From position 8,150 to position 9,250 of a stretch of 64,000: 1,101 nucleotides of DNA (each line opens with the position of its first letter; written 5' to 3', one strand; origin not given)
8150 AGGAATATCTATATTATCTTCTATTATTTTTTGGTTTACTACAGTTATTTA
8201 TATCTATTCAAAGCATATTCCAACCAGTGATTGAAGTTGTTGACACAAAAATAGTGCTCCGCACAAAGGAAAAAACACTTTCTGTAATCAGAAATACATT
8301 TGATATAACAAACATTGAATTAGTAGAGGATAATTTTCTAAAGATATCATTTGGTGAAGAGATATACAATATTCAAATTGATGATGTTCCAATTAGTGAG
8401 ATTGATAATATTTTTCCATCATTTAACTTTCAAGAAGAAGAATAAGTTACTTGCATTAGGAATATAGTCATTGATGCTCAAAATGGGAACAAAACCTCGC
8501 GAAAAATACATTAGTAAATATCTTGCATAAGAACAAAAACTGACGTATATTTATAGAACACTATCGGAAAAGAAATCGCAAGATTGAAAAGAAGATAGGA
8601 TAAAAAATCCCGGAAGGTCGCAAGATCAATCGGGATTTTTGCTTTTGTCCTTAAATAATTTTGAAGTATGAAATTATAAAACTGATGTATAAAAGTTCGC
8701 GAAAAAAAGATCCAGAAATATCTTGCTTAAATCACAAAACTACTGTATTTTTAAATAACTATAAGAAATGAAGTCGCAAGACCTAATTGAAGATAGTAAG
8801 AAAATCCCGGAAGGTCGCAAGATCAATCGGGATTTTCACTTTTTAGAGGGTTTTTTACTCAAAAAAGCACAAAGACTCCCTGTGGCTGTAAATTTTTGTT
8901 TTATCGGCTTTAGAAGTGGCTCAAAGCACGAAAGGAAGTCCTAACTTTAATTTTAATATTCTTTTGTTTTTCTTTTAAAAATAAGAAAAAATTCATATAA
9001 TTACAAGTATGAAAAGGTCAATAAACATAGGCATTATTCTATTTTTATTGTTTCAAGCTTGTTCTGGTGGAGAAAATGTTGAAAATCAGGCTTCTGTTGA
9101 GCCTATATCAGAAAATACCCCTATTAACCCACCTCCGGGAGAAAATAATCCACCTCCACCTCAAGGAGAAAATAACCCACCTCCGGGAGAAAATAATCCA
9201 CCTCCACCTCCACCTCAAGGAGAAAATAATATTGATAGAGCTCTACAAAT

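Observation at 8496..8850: Two tandem promoter-hairpin-terminator modules: a candidate pair of undescribed small RNAs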

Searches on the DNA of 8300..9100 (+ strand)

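Call 5: search_rna_families(source=window, start=8300, end=9100, threshold=evalue, max_evalue=10, show_alignments=4)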
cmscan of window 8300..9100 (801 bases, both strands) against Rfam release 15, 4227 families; matches with E-value up to 10: 14.
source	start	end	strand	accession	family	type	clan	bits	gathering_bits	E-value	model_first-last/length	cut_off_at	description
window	8569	8670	-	RF01770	rimP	Cis-reg; leader;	-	22.7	47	0.36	1-102/102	no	Gammaprotebacteria rimP leader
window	8594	8685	-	RF02075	STnc230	Gene; sRNA;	-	22.5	50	1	1-83/83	no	Enterobacterial sRNA STnc230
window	8780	8866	-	RF02621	BSnc120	Gene; sRNA;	-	20.1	114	0.11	1-88/88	no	Brucella sRNA 120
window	8377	8437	+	RF02402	Afu_263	Gene; snRNA; snoRNA; CD-box;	CL00070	18.5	60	8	1-96/96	no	A. fumigatus snoRNA Afu_263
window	9050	9085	-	RF01332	CRISPR-DR19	Gene; CRISPR;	-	17.7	40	3.7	1-37/37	no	CRISPR RNA direct repeat element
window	8675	8751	+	RF01169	SNORD112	Gene; snRNA; snoRNA; CD-box;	CL00069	17.6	58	1.9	1-77/77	no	Small nucleolar RNA SNORD112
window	8754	8849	+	RF02857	30_255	Gene; sRNA;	-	17.2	197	5.6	71-173/213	no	Leptospira sRNA 30_255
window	8614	8728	+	RF04134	MIR7504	Gene; miRNA;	-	16.3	83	9.3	1-124/124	no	MIR7504 microRNA precursor family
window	8619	8728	-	RF00659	mir-365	Gene; miRNA;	-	15.1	62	6.3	1-86/86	no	mir-365 microRNA precursor family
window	8827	8994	+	RF01239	snR49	Gene; snRNA; snoRNA; HACA-box;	CL00038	14.3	45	5.3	1-170/170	no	Small nucleolar RNA snR49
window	8726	8878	-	RF01794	sok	Gene; antitoxin;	-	13.5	59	2.2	1-157/157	no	sok antitoxin (CssrC)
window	8799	8910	-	RF04180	BTnc231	Gene; sRNA;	-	12.8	80.4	9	1-154/154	no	Bacteroides sRNA BTnc231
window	8379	8415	+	RF00026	U6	Gene; snRNA; splicing;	CL00009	12.1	44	5.9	1-105/105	no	U6 spliceosomal RNA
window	8684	8757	+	RF02350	psRNA6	Gene; sRNA;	-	8.8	60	8.5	1-333/333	no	Nitrosomonas sRNA psRNA6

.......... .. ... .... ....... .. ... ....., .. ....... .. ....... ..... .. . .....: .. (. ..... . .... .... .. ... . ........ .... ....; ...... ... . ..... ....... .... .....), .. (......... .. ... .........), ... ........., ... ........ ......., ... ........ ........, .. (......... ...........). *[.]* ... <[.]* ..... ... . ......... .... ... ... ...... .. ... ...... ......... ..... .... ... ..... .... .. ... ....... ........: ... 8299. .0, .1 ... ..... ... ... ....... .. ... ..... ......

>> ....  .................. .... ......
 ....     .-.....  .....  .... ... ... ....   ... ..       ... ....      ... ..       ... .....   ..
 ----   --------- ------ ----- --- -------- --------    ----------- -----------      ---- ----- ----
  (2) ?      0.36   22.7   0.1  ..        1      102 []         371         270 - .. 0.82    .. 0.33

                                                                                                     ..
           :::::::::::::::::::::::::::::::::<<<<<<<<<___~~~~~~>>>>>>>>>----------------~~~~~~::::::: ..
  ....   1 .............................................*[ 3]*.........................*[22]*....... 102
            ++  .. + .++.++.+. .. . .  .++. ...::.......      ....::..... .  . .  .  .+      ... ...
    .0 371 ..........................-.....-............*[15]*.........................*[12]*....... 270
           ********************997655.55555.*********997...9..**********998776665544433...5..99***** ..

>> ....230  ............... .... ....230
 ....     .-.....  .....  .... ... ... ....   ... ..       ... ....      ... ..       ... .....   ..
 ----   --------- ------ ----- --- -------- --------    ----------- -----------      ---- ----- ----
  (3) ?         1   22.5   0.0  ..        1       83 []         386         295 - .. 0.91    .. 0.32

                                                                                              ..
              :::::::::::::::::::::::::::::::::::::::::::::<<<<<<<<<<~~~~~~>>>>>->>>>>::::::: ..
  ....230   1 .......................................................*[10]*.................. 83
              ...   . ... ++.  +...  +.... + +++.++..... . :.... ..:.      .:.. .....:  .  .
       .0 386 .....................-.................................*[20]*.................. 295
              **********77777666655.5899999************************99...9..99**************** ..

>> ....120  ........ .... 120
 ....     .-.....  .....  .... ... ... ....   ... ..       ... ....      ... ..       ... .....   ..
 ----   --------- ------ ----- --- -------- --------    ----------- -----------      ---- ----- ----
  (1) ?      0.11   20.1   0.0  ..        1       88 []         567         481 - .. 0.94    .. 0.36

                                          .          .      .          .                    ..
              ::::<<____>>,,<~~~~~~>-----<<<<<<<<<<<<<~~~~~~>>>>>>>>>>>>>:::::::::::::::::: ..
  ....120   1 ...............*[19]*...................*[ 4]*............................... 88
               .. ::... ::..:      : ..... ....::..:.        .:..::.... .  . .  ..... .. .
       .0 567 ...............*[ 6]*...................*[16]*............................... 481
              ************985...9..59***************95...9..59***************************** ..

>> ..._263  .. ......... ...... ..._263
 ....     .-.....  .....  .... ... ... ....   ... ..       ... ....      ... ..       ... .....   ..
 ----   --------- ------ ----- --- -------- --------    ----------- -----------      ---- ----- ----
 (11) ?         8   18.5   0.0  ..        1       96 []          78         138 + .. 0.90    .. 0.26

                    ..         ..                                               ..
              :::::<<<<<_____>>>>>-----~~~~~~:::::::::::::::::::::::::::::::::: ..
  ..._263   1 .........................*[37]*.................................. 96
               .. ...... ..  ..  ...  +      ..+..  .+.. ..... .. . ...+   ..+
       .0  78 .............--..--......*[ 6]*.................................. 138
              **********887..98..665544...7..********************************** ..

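Call 35: build_rna_model(alignment_id=A2, structure=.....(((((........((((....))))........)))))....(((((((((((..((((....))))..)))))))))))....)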
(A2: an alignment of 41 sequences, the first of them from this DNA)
Model R1 built from alignment A2 (41 sequences, 89 columns); structure: as given.
model positions 88; base pairs 24; branch points 1; effective number of sequences 1.15; information 0.647 bits per position. Calibrated on 0.2 Mb of random sequence (short: E-values are rough).
structure used (alignment columns):
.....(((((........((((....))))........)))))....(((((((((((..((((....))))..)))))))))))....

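Call 36: search_with_rna_model(model_id=R1, sources=[window, L024, L025, L026, L027, L028, L029, L030, L031, L032, L033, L034, L035, L036, L037, L038, L039, L040, L041, L042, L043, L044, L045, L046, L047, L048, L049, L050, L051, L052, L053, L054, L055, L056, L057, L058, L059, L060, L061, L062, L063, L064, L065, L066, L067, L068, L069, L070, L011, L013, L018, L023], max_evalue=1)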
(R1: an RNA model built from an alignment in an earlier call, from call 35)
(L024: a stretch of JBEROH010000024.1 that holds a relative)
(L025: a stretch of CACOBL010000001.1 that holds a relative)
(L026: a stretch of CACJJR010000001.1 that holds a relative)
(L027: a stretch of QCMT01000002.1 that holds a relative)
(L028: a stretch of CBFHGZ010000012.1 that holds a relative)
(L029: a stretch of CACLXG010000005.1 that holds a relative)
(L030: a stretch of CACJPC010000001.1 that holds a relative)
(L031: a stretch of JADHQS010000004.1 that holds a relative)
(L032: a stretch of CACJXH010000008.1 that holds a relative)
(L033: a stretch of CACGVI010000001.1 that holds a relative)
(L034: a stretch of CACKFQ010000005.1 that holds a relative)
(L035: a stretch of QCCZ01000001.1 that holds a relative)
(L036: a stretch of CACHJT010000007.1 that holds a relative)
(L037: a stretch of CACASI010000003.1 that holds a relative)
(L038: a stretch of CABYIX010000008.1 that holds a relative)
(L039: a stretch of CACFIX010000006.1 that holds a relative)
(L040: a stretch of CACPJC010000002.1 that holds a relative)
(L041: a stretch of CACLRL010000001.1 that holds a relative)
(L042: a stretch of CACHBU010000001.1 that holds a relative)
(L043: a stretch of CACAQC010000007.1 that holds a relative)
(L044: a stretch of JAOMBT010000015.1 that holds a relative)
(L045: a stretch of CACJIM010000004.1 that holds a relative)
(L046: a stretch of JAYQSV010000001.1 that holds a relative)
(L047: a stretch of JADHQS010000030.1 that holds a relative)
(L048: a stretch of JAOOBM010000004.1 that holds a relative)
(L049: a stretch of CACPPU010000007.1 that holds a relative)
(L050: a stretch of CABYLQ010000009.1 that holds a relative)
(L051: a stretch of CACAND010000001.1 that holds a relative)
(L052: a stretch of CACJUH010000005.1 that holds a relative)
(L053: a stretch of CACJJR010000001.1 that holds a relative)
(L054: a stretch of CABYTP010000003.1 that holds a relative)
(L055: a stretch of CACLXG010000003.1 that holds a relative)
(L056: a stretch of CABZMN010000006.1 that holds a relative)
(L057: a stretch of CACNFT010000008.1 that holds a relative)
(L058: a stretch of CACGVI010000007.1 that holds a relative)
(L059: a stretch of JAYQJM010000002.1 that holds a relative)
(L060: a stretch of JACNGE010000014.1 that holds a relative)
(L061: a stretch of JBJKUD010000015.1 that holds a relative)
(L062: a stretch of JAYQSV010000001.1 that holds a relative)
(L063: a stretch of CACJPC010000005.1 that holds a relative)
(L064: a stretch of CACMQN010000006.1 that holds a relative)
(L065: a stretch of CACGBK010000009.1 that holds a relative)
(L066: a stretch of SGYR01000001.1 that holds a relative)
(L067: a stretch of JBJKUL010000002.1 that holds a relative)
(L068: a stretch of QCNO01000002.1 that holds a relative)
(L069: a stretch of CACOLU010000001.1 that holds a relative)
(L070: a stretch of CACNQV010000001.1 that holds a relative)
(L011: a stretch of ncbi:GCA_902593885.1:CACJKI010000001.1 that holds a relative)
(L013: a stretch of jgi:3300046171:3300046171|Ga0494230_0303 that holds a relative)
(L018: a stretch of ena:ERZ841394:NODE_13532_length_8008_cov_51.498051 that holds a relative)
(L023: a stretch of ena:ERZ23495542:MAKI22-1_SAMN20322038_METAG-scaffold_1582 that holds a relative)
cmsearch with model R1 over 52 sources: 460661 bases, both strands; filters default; matches with E-value up to 1: 171.
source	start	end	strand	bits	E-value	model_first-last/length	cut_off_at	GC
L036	4166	4253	+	112.7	3.2e-20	1-88/88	no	0.4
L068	837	924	+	112.4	3.7e-20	1-88/88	no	0.39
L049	5259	5346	-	112.3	3.9e-20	1-88/88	no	0.38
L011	7065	7152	+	112.3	3.9e-20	1-88/88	no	0.38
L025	4104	4191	+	111.6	5.6e-20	1-88/88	no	0.39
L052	7557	7644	-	111.6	5.6e-20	1-88/88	no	0.39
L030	4852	4939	-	110.9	7.7e-20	1-88/88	no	0.4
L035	5624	5711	-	110.9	7.7e-20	1-88/88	no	0.4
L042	1894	1981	+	110.9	7.7e-20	1-88/88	no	0.4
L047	1899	1986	-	110.8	8.1e-20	1-88/88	no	0.36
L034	2443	2530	-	110.4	9.8e-20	1-88/88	no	0.4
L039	3643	3730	-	110.3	1e-19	1-88/88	no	0.38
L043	39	126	+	110.3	1e-19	1-88/88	no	0.4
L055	7145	7232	-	108.5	2.5e-19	1-88/88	no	0.36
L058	79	166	+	108.4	2.5e-19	1-88/88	no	0.38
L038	3847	3934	-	108.3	2.7e-19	1-88/88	no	0.4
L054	7424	7511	-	108.3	2.7e-19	1-88/88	no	0.4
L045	3038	3125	-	108.1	2.9e-19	1-88/88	no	0.38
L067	1403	1491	-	107.3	4.3e-19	1-88/88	no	0.35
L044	4100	4187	+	107.1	4.8e-19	1-88/88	no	0.39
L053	7111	7198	-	106.9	5.3e-19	1-88/88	no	0.36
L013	4759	4846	+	106.9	5.3e-19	1-88/88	no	0.36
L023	5748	5835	+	106.9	5.3e-19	1-88/88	no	0.36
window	8754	8841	+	106.5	6.2e-19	1-88/88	no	0.36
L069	4077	4164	+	106.4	6.7e-19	1-88/88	no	0.38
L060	3069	3156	+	106.3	6.8e-19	1-88/88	no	0.34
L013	4561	4649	+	106.1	7.7e-19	1-88/88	no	0.37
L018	4561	4649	+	106.1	7.7e-19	1-88/88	no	0.37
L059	3082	3169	-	105.5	1e-18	1-88/88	no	0.39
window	8556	8644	+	105.1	1.2e-18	1-88/88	no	0.38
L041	2254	2342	+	104.8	1.4e-18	1-88/88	no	0.4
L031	3010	3098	+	104.4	1.7e-18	1-88/88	no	0.37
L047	2566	2654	-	104.4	1.7e-18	1-88/88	no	0.37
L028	558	646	-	104.3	1.8e-18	1-88/88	no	0.37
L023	4561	4649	+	103.8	2.3e-18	1-88/88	no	0.38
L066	4653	4741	-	103.7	2.4e-18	1-88/88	no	0.38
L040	578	666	-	103.5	2.6e-18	1-88/88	no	0.36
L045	3250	3338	-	103.5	2.6e-18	1-88/88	no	0.38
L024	705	793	-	103.4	2.7e-18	1-88/88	no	0.38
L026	297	385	-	103.3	2.9e-18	1-88/88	no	0.39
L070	3786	3873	-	103.2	3e-18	1-88/88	no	0.36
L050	1150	1238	-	103.1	3.2e-18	1-88/88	no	0.38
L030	5530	5618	-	102.8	3.8e-18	1-88/88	no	0.39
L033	5712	5800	+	102.8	3.8e-18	1-88/88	no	0.39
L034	2657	2745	-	102.8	3.8e-18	1-88/88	no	0.39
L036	3498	3586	+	102.8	3.8e-18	1-88/88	no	0.39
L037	2048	2136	-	102.8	3.8e-18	1-88/88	no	0.39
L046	3268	3356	-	102.8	3.8e-18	1-88/88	no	0.39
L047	3523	3611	-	102.8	3.8e-18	1-88/88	no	0.39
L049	7229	7317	-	102.8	3.8e-18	1-88/88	no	0.39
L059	3748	3836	-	102.8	3.8e-18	1-88/88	no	0.39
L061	5905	5993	+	102.8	3.8e-18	1-88/88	no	0.39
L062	4144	4232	+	102.8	3.8e-18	1-88/88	no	0.39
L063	4283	4371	+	102.8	3.8e-18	1-88/88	no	0.39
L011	5094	5182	+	102.8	3.8e-18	1-88/88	no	0.39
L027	7363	7451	+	102.7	3.9e-18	1-88/88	no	0.37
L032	3533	3621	+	102.7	3.9e-18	1-88/88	no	0.37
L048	2609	2697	-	102.7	3.9e-18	1-88/88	no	0.37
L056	2979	3067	-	102.7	3.9e-18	1-88/88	no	0.37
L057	2025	2113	-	102.7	3.9e-18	1-88/88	no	0.37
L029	2026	2114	-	102.3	4.7e-18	1-88/88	no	0.4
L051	4357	4445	-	102.3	4.7e-18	1-88/88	no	0.4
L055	7360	7448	-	102.3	4.7e-18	1-88/88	no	0.4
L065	934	1022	-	102.3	4.7e-18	1-88/88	no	0.4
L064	1260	1348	+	101.4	7.1e-18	1-88/88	no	0.33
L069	3873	3961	+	101.3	7.6e-18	1-88/88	no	0.36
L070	3999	4087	-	101.3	7.7e-18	1-88/88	no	0.37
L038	4039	4127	-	101.3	7.7e-18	1-88/88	no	0.37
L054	7616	7704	-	100.9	9e-18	1-88/88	no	0.36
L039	3826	3914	-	100.4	1.2e-17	1-88/88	no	0.38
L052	7740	7828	-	100.4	1.2e-17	1-88/88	no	0.38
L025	3920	4008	+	99.1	2.2e-17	1-88/88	no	0.37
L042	1711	1798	+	98.8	2.5e-17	1-88/88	no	0.36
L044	3908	3996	+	98.8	2.5e-17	1-88/88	no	0.37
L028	1227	1315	-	98.2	3.3e-17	1-88/88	no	0.37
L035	5807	5895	-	97.2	5.3e-17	1-88/88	no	0.38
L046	279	365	-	97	5.8e-17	1-88/88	no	0.36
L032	5001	5089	+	96.3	8.3e-17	1-88/88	no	0.39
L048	1137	1225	-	96.3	8.3e-17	1-88/88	no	0.39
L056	1511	1599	-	96.3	8.3e-17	1-88/88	no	0.39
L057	557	645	-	96.3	8.3e-17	1-88/88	no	0.39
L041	3722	3810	+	96.2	8.6e-17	1-88/88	no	0.4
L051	2889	2977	-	96.2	8.6e-17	1-88/88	no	0.4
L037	580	668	-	95.5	1.2e-16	1-88/88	no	0.4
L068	653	741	+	95.4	1.3e-16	1-88/88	no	0.38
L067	706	793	-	92.6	4.9e-16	1-88/88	no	0.4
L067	2392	2479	-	92.6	4.9e-16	1-88/88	no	0.4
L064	2728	2816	+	91.1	1e-15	1-88/88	no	0.36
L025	3963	4034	-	35.6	0.00033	1-88/88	no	0.32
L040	537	623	+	33.7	0.00081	1-88/88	no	0.26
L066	4625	4698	+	31.6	0.0022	1-88/88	no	0.28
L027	7406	7492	-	30.7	0.0035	1-88/88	no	0.28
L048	2568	2654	+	30.7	0.0035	1-88/88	no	0.28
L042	1753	1826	-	30.6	0.0036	1-88/88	no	0.32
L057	504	602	+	29.1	0.0074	1-88/88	no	0.37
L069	4119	4191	-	28.7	0.009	1-88/88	no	0.34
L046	237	324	+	28.4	0.01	1-88/88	no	0.33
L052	7698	7785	+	28.3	0.011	1-88/88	no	0.32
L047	2537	2611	+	27.7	0.014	1-88/88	no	0.33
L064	2771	2842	-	27.7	0.014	1-88/88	no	0.32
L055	7119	7190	+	27.3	0.018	1-88/88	no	0.35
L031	3053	3132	-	27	0.02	1-88/88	no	0.3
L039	3617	3688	+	26.8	0.022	1-88/88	no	0.38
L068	696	767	-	26.5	0.025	1-88/88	no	0.36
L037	2009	2093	+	26.5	0.026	1-88/88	no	0.32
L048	1105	1182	+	26.4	0.026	1-88/88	no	0.33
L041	2297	2381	-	26.4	0.026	1-88/88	no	0.33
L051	4318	4402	+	26.4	0.026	1-88/88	no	0.33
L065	895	979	+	26.4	0.026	1-88/88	no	0.33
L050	1111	1195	+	26.4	0.026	1-88/88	no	0.33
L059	3721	3793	+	26.2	0.03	1-88/88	no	0.37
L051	2832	2934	+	26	0.032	1-88/88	no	0.36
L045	3010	3083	+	25.8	0.035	1-88/88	no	0.35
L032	5044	5142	-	25.8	0.035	1-88/88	no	0.35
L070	3971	4044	+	25.8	0.035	1-88/88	no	0.38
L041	3765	3867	-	25.5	0.041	1-88/88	no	0.35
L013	4604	4691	-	25.5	0.041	1-88/88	no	0.27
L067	1370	1448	+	25.4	0.042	1-88/88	no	0.33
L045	3226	3295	+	25.4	0.043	1-88/88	no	0.33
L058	121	192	-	25.4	0.044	1-88/88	no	0.35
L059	3054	3127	+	25.3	0.046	1-88/88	no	0.39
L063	4326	4398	-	25.2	0.047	1-88/88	no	0.38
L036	4208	4282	-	25.1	0.05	1-88/88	no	0.39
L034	2417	2488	+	25.1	0.051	1-88/88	no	0.39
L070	3758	3831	+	25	0.051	1-88/88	no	0.41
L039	3784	3871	+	24.9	0.056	1-88/88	no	0.34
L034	2614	2702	+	24.8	0.058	1-88/88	no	0.35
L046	3222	3313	+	24.7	0.061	1-88/88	no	0.35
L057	1988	2070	+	24.6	0.062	1-88/88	no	0.34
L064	1303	1385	-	24.6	0.062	1-88/88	no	0.34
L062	4187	4265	-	24.4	0.068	1-88/88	no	0.33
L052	7519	7602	+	24.4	0.068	1-88/88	no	0.38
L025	4146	4246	-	24.3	0.072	1-88/88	no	0.38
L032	3576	3658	-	24.1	0.078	1-88/88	no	0.35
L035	5779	5852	+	23.8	0.092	1-88/88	no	0.34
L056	1438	1556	+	23.8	0.092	1-88/88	no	0.33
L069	3916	4009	-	23.6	0.1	1-88/88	no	0.3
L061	5948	6007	-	23.3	0.12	1-88/88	no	0.37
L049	5233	5304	+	23.2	0.13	1-88/88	no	0.38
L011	7107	7178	-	23.2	0.13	1-88/88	no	0.38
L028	1212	1272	+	23.1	0.13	1-88/88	no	0.34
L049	7214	7274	+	22.9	0.14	1-88/88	no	0.36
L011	5137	5197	-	22.9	0.14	1-88/88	no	0.36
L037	553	625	+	22.8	0.15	1-88/88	no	0.37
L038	4012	4084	+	22.7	0.15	1-88/88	no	0.38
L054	7589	7661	+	22.7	0.15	1-88/88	no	0.38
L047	3493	3568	+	22.7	0.16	1-88/88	no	0.36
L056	2948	3024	+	22.6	0.16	1-88/88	no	0.36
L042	1936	2020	-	22.4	0.18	1-88/88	no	0.36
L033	5755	5834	-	22.4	0.18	1-88/88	no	0.32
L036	3541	3616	-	22.3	0.19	1-88/88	no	0.37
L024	685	750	+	22.2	0.2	1-88/88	no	0.36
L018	4604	4677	-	22.2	0.2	1-88/88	no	0.36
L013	4801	4875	-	22.1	0.21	1-88/88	no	0.37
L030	5500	5575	+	21.9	0.23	1-88/88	no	0.36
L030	4825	4897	+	21.8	0.24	1-88/88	no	0.36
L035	5612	5669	+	21.6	0.26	1-88/88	no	0.41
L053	7082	7156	+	21.6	0.27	1-88/88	no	0.37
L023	5790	5864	-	21.6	0.27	1-88/88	no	0.37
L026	251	342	+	21.4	0.29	1-88/88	no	0.32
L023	4604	4695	-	21.4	0.29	1-88/88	no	0.32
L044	3951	4046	-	21.2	0.32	1-88/88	no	0.35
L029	1992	2071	+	21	0.34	1-88/88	no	0.36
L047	1872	1944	+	20.2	0.52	1-88/88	no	0.38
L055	7319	7405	+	20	0.57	1-88/88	no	0.38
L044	4142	4214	-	20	0.58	1-88/88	no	0.41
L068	879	978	-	19.4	0.75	1-88/88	no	0.38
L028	532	603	+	19.3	0.81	1-88/88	no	0.4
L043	81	180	-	19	0.92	1-88/88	no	0.39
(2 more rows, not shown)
